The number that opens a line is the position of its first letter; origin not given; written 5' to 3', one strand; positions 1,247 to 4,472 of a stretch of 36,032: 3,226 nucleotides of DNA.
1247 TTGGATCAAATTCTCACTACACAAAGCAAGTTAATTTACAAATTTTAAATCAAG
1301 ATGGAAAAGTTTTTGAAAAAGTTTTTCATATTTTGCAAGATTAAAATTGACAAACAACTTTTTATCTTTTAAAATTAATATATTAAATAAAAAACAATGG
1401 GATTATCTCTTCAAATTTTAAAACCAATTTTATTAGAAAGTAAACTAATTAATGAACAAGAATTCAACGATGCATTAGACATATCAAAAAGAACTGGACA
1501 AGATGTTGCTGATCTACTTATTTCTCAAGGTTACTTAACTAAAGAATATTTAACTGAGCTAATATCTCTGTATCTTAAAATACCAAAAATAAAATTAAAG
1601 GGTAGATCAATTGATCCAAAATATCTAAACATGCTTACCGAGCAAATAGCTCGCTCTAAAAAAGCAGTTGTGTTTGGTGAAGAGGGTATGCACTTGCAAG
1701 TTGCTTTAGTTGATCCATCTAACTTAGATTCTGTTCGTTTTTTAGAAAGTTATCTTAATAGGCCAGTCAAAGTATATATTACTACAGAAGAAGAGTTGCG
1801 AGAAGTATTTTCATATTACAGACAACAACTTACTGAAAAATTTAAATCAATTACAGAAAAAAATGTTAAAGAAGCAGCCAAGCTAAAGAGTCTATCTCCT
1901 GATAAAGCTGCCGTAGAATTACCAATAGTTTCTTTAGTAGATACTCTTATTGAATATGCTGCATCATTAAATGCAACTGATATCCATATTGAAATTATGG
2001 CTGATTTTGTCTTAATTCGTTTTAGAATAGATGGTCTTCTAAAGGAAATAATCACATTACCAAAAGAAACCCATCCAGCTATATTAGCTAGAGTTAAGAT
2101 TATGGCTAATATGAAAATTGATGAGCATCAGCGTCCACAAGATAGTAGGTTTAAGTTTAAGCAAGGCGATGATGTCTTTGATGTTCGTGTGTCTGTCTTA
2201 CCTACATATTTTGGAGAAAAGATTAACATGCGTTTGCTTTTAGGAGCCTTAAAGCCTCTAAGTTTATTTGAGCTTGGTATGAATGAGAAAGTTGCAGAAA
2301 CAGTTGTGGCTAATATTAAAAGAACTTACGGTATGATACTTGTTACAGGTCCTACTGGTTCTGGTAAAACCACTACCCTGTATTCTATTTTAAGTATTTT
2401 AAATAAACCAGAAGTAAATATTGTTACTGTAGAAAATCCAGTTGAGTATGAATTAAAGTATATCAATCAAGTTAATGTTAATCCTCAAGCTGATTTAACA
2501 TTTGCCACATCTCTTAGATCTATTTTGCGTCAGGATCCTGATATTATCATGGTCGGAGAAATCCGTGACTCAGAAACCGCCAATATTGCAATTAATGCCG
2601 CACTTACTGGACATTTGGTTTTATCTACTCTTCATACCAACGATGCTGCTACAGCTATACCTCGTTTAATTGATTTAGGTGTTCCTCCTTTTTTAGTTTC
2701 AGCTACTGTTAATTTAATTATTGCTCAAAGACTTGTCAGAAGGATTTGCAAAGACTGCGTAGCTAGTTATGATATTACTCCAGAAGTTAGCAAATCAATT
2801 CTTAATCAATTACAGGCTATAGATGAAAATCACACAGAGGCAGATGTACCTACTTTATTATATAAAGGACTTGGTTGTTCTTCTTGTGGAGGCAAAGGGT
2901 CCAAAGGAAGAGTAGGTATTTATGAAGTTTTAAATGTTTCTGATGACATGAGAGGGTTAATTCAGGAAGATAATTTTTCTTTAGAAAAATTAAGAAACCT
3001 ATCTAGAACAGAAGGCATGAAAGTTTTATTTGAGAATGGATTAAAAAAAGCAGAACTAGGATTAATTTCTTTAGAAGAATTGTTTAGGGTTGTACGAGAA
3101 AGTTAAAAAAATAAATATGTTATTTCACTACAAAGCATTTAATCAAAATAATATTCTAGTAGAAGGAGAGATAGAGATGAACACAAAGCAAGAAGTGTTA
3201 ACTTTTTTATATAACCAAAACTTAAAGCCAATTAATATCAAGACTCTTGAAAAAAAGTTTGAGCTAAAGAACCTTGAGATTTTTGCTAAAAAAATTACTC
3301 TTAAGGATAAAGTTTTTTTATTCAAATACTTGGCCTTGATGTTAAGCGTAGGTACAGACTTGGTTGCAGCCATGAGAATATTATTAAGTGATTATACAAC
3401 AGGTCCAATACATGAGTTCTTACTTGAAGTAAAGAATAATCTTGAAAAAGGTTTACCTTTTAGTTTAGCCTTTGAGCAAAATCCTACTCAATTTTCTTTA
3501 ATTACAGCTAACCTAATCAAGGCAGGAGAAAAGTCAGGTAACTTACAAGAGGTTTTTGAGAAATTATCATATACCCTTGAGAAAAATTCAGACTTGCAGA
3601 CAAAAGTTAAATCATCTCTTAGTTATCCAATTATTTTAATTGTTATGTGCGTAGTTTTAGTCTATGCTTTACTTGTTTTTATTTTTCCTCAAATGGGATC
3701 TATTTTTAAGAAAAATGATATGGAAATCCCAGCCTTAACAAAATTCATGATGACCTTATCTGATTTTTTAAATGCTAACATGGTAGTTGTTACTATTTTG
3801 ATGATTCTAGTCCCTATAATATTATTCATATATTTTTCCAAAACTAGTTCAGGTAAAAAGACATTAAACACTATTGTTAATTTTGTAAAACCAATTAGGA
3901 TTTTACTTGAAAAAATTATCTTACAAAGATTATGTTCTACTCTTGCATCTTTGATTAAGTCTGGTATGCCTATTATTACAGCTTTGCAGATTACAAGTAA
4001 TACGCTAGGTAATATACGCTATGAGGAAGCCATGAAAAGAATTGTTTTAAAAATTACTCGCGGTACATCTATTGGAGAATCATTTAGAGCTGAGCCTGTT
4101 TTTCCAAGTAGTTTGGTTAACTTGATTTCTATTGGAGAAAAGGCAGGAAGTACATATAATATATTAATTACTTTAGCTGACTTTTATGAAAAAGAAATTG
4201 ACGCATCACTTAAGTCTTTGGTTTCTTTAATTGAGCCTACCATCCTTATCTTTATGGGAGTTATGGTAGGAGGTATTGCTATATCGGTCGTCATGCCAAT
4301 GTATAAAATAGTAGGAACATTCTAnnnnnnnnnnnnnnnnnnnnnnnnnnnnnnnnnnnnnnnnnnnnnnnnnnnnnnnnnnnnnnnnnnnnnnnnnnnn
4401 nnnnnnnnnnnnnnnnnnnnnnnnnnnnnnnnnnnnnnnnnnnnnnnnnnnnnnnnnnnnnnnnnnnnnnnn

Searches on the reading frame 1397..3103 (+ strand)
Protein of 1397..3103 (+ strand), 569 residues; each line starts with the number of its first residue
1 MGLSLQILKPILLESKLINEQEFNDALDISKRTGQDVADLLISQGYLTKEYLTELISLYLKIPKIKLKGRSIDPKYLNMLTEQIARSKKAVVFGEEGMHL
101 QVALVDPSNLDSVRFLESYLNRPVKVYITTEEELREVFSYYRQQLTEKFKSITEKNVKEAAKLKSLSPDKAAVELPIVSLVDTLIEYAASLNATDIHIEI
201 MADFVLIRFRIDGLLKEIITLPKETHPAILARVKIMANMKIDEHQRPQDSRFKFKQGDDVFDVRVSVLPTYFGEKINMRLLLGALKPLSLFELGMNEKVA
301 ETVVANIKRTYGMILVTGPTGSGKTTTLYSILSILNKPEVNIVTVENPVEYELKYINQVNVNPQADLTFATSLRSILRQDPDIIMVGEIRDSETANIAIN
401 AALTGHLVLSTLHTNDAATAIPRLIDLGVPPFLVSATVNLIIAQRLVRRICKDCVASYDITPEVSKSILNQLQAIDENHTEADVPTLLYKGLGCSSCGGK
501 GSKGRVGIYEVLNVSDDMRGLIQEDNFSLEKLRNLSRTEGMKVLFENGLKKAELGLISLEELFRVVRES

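Call 15: search_protein_families(library=pfam, max_evalue=0.01, proteins=[window:1397-3103:+])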
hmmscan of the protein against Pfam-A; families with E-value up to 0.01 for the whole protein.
window:1397-3103:+ (569 aa): 13 families
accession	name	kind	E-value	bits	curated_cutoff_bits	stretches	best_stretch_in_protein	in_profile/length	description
PF00437.27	T2SSE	-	1.1e-122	409.8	24.9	1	175-564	6-370/370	Type II/IV secretion system protein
PF05157.20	MshEN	-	3.7e-10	40.1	23.1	1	61-144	2-86/90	MshEN domain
PF13401.12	AAA_22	-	3.8e-05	24.4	27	1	310-353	4-47/130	AAA domain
PF25199.1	nSTAND_NTPase5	-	0.00014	22.1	34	1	291-351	20-82/145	Novel STAND NTPase 5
PF13191.12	AAA_16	-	0.00021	22.3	32.6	1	310-408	24-113/167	AAA ATPase domain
PF20720.3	nSTAND3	-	0.0013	18.9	27.2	1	307-354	13-60/155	Novel STAND NTPase 3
PF13555.12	AAA_29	-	0.0015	18.7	27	1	306-335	18-46/61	P-loop containing region of AAA domain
PF13476.12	AAA_23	-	0.002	19.2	27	1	312-337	20-45/201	AAA domain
PF04851.21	ResIII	-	0.005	17.2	22.5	0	297-338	9-50/164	Type III restriction enzyme, res subunit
PF00485.24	PRK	-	0.0055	17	22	0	314-353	2-41/196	Phosphoribulokinase / Uridine kinase family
PF13173.12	AAA_14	-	0.0076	16.7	27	0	313-356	4-48/129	AAA domain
PF13245.12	AAA_19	-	0.0078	16.8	25.1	0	310-339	10-39/134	AAA domain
PF00005.33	ABC_tran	-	0.0086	17.1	25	0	314-365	14-67/137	ABC transporter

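Call 24: find_related_loci(query=window:1397-3103:+, collection=genome_contigs, flank=10000)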
Query window:1397-3103:+ (569 aa) in genome_contigs; peptide patterns used: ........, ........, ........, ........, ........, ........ (x = any residue, [..] = any of these).
600 stretches matched a pattern (row limit reached: there are more); 599 encode a relative of the query (tblastn E <= 1e-3); the best 80 are kept; 80 distinct loci.
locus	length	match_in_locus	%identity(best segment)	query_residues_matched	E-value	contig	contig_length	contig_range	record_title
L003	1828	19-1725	49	1-568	0e+0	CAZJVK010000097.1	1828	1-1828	MAG TPA_asm: uncultured Candidatus Saccharibacteria bacterium isolate binchicken_co181_162 genome assembly, contig: NODE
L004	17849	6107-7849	43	1-568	3e-145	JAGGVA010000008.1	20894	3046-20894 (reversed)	MAG: bacterium isolate AUK088 PB_MBMC_042_c_000000000052, whole genome shotgun sequence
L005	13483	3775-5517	43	1-568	7e-149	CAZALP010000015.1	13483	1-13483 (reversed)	MAG TPA_asm: uncultured Candidatus Saccharibacteria bacterium isolate binchicken_co184_302 genome assembly, contig: NODE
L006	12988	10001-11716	41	8-568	1e-143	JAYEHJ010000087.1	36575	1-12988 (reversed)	MAG: Patescibacteria group bacterium isolate MAG221 MAG221_87, whole genome shotgun sequence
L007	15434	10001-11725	41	3-568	7e-141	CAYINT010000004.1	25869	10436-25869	MAG TPA_asm: uncultured Gammaproteobacteria bacterium isolate ERP119705_co25_626 genome assembly, contig: NODE_983_lengt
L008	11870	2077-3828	41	1-568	3e-139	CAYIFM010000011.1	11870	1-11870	MAG TPA_asm: uncultured Candidatus Saccharibacteria bacterium isolate ERP119705_co18_8 genome assembly, contig: NODE_675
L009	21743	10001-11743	42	1-568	4e-138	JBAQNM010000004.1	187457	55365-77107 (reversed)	MAG: Candidatus Moraniibacteriota bacterium isolate MFD12002_ilm_asm_bin53 k127_2304, whole genome shotgun sequence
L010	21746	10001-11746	43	1-568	2e-137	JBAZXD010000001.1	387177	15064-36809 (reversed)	MAG: Candidatus Paceibacterota bacterium isolate SO_2017_GW1_48 NODE_180_length_387177_cov_1.739612_OW334_2017, whole ge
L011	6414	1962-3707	40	1-568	3e-135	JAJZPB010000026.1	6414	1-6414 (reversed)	MAG: bacterium isolate SKS1.bin108 NODE_21321_length_6414_cov_3.892158, whole genome shotgun sequence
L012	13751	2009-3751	42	1-568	3e-133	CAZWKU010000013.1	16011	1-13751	MAG TPA_asm: uncultured Candidatus Saccharibacteria bacterium isolate ERP113451_co3_431 genome assembly, contig: NODE_27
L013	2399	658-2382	41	8-568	8e-140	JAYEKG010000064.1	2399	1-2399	MAG: Patescibacteria group bacterium isolate MAG143 MAG143_64, whole genome shotgun sequence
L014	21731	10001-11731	40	11-568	4e-131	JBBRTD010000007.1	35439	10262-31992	MAG: Candidatus Paceibacteria bacterium isolate La2_metabat2.186 La2_metabat2.186_K_2259408L35439_cov_18.9806, whole gen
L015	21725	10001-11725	42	8-568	5e-131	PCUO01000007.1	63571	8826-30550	MAG: Candidatus Yonathbacteria bacterium CG17_big_fil_post_rev_8_21_14_2_50_43_9 CG17_8_21_14_2.50_scaffold_147_c, whole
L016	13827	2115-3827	41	8-568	8e-131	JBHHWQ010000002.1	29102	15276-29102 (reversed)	MAG: Candidatus Paceibacteria bacterium isolate S.2.sp1_bin.25 NODE_171_length_29102_cov_8.396323, whole genome shotgun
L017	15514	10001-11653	43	8-565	6e-130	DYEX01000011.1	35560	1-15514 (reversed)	MAG TPA_asm: Desulfovirgula sp. isolate Tomsk_3_55_126 Tomsk_k141_3230, whole genome shotgun sequence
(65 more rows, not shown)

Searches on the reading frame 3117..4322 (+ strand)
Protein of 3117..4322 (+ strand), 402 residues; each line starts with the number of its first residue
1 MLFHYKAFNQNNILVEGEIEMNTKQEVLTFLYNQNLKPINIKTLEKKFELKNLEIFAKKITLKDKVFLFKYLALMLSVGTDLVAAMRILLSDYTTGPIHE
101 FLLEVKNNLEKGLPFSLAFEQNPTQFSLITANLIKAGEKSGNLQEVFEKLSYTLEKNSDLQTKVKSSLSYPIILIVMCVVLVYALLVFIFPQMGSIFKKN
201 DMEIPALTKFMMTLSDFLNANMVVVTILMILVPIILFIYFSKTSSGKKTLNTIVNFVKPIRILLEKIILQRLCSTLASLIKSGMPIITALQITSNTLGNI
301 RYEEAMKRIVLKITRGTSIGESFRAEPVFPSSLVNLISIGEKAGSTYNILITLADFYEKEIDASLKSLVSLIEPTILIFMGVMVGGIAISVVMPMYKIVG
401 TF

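Call 15: search_protein_families(library=pfam, max_evalue=0.01, proteins=[window:3117-4322:+])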
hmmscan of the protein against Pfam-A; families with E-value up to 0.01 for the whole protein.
window:3117-4322:+ (402 aa): 1 family
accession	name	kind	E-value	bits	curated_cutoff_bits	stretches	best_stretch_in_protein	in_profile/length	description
PF00482.28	T2SSF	-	4.1e-49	166.1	25.2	2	273-394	2-125/125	Type II secretion system (T2SS), protein F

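Call 55: find_homologous_proteins(query=window:3117-4322:+, max_evalue=1e-20)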
Query window:3117-4322:+ (402 aa): 673 proteins with E <= 1e-20 among 8000 candidates; the best 120 are listed.
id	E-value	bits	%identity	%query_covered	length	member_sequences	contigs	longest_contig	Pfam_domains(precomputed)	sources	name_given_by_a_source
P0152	2.5e-245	832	100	100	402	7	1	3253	PF00482.29,PF28597.1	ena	-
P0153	1.2e-230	783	92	100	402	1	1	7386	PF00482.29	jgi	jgi:type IV pilus assembly protein PilC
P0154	1.1e-124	435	51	100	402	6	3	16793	PF00482.29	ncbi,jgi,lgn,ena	ncbi:MAG: type II secretion system F family protein [Candidatus Paceibacterota bacterium]|jgi:type I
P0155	3.1e-124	433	51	100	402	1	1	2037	PF00482.29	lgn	-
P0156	3.6e-124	433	52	100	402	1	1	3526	PF00482.29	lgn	-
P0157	5.2e-124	432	52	100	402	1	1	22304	PF00482.29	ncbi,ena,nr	ncbi:MAG: type II secretion system F family protein [Candidatus Pacebacteria bacterium]|nr:type II s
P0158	7.8e-124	432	51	100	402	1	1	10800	PF00482.29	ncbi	-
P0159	9.1e-124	432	52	100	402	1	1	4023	PF00482.29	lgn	-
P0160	1.2e-123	431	51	100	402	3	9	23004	PF00482.29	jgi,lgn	-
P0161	8.1e-123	429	51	100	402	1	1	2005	PF00482.29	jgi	jgi:type IV pilus assembly protein PilC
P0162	2.3e-122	427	51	100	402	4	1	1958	PF00482.29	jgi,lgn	jgi:type IV pilus assembly protein PilC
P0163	2.7e-122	427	51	100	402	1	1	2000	PF00482.29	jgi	jgi:type IV pilus assembly protein PilC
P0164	2.5e-121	424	50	100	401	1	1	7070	PF00482.29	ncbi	-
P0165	5.1e-121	423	50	100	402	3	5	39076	PF00482.29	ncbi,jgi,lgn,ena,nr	ncbi:MAG TPA: type II secretion system F family protein [Candidatus Paceibacterota bacterium]|nr:typ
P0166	1.4e-120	421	51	100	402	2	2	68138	PF00482.29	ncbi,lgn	-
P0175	2.9e-109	384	47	100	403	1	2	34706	PF00482.29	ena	-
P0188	6.6e-108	379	47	100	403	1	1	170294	PF00482.29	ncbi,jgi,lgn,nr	ncbi:MAG: type II secretion system F family protein [Candidatus Pacebacteria bacterium]|nr:type II s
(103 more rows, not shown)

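Call 56: find_encoding_contigs(protein=P0166, flank=10000, max_places=2)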
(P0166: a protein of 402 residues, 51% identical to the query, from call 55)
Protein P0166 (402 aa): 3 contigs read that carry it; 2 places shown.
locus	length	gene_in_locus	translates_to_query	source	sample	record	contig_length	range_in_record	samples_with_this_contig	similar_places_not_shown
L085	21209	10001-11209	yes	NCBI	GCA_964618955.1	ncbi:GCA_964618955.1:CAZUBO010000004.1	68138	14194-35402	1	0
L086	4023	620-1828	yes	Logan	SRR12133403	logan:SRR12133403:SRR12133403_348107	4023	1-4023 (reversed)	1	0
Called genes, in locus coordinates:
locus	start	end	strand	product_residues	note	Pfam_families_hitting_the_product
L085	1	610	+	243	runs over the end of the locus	-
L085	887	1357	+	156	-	PF03449:GreA_GreB_N, PF01272:GreA_GreB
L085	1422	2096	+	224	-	PF01628:HrcA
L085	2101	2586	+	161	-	PF01025:GrpE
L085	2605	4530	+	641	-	PF00012:HSP70, PF06723:MreB_Mbl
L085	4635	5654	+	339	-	-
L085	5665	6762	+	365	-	PF00226:DnaJ, PF01556:DnaJ_C, PF00684:DnaJ_CXXCXGXG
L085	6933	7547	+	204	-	PF07963:N_methyl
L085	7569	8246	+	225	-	-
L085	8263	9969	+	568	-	PF05157:MshEN, PF00437:T2SSE, PF25199:nSTAND_NTPase5 (faint)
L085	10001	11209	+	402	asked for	PF00482:T2SSF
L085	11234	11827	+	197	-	-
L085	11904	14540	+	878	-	PF13385:Laminin_G_3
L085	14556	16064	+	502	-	-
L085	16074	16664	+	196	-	-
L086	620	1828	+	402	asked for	PF00482:T2SSF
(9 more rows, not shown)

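Call 57: find_encoding_contigs(protein=P0165, flank=10000, max_places=2)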
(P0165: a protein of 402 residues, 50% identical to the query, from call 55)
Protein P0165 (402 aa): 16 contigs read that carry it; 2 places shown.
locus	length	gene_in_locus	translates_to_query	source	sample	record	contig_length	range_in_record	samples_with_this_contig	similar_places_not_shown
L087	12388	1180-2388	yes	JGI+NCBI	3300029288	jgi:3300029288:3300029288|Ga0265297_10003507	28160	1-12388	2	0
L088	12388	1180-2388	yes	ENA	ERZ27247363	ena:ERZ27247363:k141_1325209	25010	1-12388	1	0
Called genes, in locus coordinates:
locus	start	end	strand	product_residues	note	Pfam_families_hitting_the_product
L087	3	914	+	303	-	?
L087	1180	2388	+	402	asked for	PF00482:T2SSF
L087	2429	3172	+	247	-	-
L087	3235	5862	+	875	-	PF13385:Laminin_G_3, PF02210:Laminin_G_2 (faint), PF13385:Laminin_G_3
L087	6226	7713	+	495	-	-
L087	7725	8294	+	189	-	-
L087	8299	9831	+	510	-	PF11104:PilM_2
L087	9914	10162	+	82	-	-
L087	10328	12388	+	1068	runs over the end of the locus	PF04563:RNA_pol_Rpb2_1, PF04561:RNA_pol_Rpb2_2, PF04565:RNA_pol_Rpb2_3, PF10385:RNA_pol_Rpb2_45, PF00562:RNA_pol_Rpb2_6, PF04560:RNA_pol_Rpb2_7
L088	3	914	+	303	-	?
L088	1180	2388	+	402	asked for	PF00482:T2SSF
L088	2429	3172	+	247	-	-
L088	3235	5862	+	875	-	PF13385:Laminin_G_3, PF02210:Laminin_G_2 (faint), PF13385:Laminin_G_3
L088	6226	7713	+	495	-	-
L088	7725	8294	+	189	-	-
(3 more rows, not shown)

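Call 58: find_encoding_contigs(protein=P0157, flank=10000, max_places=2)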
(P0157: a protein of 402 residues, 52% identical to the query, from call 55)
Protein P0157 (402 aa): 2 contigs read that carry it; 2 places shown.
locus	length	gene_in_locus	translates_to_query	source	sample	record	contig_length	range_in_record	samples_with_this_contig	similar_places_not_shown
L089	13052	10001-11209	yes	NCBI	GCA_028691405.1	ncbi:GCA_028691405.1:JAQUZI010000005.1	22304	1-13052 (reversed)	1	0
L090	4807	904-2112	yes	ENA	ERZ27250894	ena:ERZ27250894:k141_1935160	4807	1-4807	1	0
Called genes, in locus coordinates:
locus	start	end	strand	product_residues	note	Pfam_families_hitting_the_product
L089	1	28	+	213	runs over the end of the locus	PF01966:HD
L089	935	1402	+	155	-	PF03449:GreA_GreB_N, PF01272:GreA_GreB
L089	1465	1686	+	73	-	-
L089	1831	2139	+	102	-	PF01628:HrcA (weak)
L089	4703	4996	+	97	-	-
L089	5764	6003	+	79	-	PF00226:DnaJ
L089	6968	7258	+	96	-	PF07963:N_methyl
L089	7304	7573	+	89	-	-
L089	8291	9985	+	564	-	PF05157:MshEN, PF13401:AAA_22 (faint), PF00437:T2SSE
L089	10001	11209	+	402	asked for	PF00482:T2SSF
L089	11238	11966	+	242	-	-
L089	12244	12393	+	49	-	-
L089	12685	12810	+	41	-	-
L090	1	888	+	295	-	?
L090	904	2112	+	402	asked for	PF00482:T2SSF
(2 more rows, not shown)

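Call 61: search_protein_families(library=pfam, max_evalue=10, proteins=[L087:2429-3169:+, L089:11238-11963:+])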
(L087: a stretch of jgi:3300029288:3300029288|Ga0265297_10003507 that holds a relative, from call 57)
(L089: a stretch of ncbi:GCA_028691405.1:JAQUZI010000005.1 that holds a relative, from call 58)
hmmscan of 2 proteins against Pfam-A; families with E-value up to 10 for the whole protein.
L087:2429-3169:+ (247 aa): 2 families
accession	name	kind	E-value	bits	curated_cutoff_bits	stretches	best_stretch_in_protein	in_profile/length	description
PF11874.13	DUF3394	-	0.091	12.9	28.2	1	18-71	32-86/181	Domain of unknown function (DUF3394)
PF07963.17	N_methyl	-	1.3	9.2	21.2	1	11-26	7-22/27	Prokaryotic N-terminal methylation motif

L089:11238-11963:+ (242 aa): 1 family
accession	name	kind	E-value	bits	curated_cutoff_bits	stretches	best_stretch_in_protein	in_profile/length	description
PF07963.17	N_methyl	-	6.5e-05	22.8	21.2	1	4-24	2-22/27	Prokaryotic N-terminal methylation motif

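Call 72: find_encoding_contigs(protein=P0160, flank=5000, max_places=3)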
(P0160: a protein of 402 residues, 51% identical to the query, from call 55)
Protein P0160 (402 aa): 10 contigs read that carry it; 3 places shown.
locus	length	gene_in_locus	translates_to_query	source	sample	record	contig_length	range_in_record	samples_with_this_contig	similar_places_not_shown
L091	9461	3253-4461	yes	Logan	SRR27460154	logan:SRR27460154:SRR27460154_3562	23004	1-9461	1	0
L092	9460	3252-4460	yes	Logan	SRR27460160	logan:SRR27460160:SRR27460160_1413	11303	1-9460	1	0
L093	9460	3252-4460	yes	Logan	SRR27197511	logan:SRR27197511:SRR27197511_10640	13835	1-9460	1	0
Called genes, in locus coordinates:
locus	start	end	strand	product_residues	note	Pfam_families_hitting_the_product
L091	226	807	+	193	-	-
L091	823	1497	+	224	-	-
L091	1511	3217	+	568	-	PF05157:MshEN, PF00437:T2SSE, PF25199:nSTAND_NTPase5 (weak)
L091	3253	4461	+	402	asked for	PF00482:T2SSF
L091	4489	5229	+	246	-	-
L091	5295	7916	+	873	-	PF13385:Laminin_G_3, PF00054:Laminin_G_1 (faint), PF02210:Laminin_G_2 (weak), PF02973:Sialidase (faint), PF13385:Laminin_G_3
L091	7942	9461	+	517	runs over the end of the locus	-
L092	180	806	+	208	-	PF07963:N_methyl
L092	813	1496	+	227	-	-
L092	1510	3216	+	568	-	PF05157:MshEN, PF00437:T2SSE, PF25199:nSTAND_NTPase5 (weak)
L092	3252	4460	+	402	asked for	PF00482:T2SSF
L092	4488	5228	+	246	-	-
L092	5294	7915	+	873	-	PF13385:Laminin_G_3, PF00054:Laminin_G_1 (faint), PF02210:Laminin_G_2 (weak), PF02973:Sialidase (faint), PF13385:Laminin_G_3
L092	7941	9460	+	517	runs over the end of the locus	-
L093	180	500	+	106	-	PF07963:N_methyl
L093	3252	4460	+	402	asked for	PF00482:T2SSF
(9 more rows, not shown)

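Call 73: find_encoding_contigs(protein=P0175, flank=5000, max_places=2)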
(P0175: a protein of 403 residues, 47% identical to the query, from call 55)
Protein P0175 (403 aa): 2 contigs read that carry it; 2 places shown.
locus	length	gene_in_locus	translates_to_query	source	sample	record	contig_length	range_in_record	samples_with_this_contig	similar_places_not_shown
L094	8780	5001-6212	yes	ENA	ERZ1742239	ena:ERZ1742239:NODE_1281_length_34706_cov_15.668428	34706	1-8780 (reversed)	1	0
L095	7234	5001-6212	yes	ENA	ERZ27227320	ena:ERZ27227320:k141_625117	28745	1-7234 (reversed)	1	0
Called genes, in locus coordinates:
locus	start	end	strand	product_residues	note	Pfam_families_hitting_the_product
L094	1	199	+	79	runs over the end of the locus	-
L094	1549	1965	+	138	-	PF00072:Response_reg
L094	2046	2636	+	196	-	PF07963:N_methyl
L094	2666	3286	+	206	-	-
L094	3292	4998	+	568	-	PF05157:MshEN, PF00437:T2SSE, PF20720:nSTAND3 (weak), PF25199:nSTAND_NTPase5 (faint), PF13401:AAA_22 (faint)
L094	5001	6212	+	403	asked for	PF00482:T2SSF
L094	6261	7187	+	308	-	PF07963:N_methyl (weak)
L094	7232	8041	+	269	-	-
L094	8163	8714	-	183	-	PF08388:GIIM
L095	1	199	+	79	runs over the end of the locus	-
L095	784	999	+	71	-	-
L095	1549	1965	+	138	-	PF00072:Response_reg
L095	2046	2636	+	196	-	PF07963:N_methyl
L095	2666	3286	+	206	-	-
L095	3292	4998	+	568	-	PF05157:MshEN, PF00437:T2SSE, PF20720:nSTAND3 (weak), PF25199:nSTAND_NTPase5 (faint), PF13401:AAA_22 (faint)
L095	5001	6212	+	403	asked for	PF00482:T2SSF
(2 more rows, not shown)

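Call 74: find_encoding_contigs(protein=P0188, flank=5000, max_places=2)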
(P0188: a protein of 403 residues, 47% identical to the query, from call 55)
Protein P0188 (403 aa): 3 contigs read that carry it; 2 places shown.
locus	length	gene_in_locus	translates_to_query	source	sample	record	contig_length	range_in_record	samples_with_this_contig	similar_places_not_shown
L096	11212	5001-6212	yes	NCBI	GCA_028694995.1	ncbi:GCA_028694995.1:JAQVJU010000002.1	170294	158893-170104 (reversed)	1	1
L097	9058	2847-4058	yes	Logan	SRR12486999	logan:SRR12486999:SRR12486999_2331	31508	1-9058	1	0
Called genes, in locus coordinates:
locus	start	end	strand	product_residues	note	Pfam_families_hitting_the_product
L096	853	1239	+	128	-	PF00072:Response_reg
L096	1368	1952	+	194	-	PF07963:N_methyl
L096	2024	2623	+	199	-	PF07963:N_methyl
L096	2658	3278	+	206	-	-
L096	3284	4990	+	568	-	PF20720:nSTAND3 (faint), PF05157:MshEN, PF00437:T2SSE, PF13401:AAA_22 (faint)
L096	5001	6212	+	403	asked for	PF00482:T2SSF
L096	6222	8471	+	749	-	PF07963:N_methyl (faint)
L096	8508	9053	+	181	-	-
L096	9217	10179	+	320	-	-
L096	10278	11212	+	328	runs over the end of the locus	-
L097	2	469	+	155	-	?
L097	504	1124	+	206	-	-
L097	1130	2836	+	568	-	PF20720:nSTAND3 (faint), PF05157:MshEN, PF00437:T2SSE, PF13401:AAA_22 (faint)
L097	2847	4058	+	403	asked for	PF00482:T2SSF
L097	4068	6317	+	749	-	PF07963:N_methyl (faint)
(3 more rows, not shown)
